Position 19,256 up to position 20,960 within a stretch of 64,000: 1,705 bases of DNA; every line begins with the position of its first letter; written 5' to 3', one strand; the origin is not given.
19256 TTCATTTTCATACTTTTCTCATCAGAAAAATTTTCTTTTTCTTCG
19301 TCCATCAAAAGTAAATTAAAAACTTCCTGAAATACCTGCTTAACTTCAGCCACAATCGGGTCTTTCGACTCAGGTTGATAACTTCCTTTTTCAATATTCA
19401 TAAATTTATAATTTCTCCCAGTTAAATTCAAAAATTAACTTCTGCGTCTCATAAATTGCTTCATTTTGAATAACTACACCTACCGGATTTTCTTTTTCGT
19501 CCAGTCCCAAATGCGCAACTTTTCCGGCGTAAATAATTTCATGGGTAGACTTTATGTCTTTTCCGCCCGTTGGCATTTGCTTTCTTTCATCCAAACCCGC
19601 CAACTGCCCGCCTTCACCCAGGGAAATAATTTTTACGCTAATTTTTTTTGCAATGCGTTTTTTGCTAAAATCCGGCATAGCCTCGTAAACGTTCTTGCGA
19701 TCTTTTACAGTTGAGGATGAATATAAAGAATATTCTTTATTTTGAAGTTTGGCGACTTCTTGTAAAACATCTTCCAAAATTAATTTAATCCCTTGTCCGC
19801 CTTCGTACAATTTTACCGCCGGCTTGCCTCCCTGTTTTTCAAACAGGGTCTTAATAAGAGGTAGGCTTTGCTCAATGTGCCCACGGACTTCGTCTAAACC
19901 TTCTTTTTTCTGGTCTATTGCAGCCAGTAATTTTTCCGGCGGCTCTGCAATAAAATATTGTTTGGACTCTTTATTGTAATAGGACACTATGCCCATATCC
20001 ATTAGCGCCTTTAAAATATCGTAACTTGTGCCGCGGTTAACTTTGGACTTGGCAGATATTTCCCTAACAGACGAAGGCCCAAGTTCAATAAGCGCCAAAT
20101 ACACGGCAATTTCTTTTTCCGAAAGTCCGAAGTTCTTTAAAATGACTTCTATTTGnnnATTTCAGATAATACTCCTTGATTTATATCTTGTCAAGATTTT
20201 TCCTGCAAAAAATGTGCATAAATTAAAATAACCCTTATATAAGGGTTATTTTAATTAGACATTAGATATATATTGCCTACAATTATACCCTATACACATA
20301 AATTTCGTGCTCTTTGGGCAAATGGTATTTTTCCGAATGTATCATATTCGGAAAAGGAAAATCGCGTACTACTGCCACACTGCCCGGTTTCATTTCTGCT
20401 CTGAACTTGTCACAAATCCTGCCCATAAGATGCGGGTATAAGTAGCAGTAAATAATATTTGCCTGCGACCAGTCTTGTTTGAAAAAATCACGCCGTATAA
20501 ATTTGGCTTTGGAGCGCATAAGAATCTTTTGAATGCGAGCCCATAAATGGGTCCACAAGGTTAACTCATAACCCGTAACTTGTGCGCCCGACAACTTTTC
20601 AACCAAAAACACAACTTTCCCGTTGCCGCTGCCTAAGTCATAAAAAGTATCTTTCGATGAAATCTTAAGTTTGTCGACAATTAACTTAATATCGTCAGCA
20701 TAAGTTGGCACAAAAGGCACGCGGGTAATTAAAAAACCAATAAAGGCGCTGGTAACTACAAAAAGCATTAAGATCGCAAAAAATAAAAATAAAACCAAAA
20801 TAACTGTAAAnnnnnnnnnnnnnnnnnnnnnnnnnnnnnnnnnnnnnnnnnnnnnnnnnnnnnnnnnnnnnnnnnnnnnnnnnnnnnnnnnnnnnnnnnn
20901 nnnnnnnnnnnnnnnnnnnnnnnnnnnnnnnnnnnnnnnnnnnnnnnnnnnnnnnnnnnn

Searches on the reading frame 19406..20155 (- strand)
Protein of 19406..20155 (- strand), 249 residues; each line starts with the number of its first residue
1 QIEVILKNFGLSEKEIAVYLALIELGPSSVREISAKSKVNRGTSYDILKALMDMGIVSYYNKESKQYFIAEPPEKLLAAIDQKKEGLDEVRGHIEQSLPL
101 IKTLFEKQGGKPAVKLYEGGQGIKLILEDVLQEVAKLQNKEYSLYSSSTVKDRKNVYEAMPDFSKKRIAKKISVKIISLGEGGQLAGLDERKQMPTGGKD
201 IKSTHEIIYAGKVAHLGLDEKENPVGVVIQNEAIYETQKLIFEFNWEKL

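Call 46: search_protein_families(library=pfam, proteins=[window:19406-20155:-], max_evalue=0.001)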
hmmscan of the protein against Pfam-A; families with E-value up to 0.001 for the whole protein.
window:19406-20155:- (249 aa): 1 family
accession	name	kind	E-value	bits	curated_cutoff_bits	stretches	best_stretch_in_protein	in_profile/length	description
PF01978.25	TrmB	-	4.4e-16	58.9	25.6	1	6-72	1-67/68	Sugar-specific transcriptional regulator TrmB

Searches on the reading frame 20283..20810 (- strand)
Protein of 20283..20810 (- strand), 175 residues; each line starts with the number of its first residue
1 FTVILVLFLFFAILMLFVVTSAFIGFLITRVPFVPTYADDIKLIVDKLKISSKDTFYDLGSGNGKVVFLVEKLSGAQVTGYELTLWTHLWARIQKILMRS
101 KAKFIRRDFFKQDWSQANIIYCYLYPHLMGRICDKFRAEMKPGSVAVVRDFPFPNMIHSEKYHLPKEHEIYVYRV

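Call 46: search_protein_families(library=pfam, proteins=[window:20283-20810:-], max_evalue=0.001)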
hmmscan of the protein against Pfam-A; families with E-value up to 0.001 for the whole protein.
window:20283-20810:- (175 aa): 2 families
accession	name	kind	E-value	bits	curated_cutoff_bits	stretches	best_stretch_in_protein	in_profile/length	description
PF08123.19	DOT1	-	2.9e-06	27.4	23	1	41-103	31-94/205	Histone methylation protein DOT1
PF00398.26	RrnaAD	-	0.00045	19.8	24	1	41-116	19-92/263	Ribosomal RNA adenine dimethylase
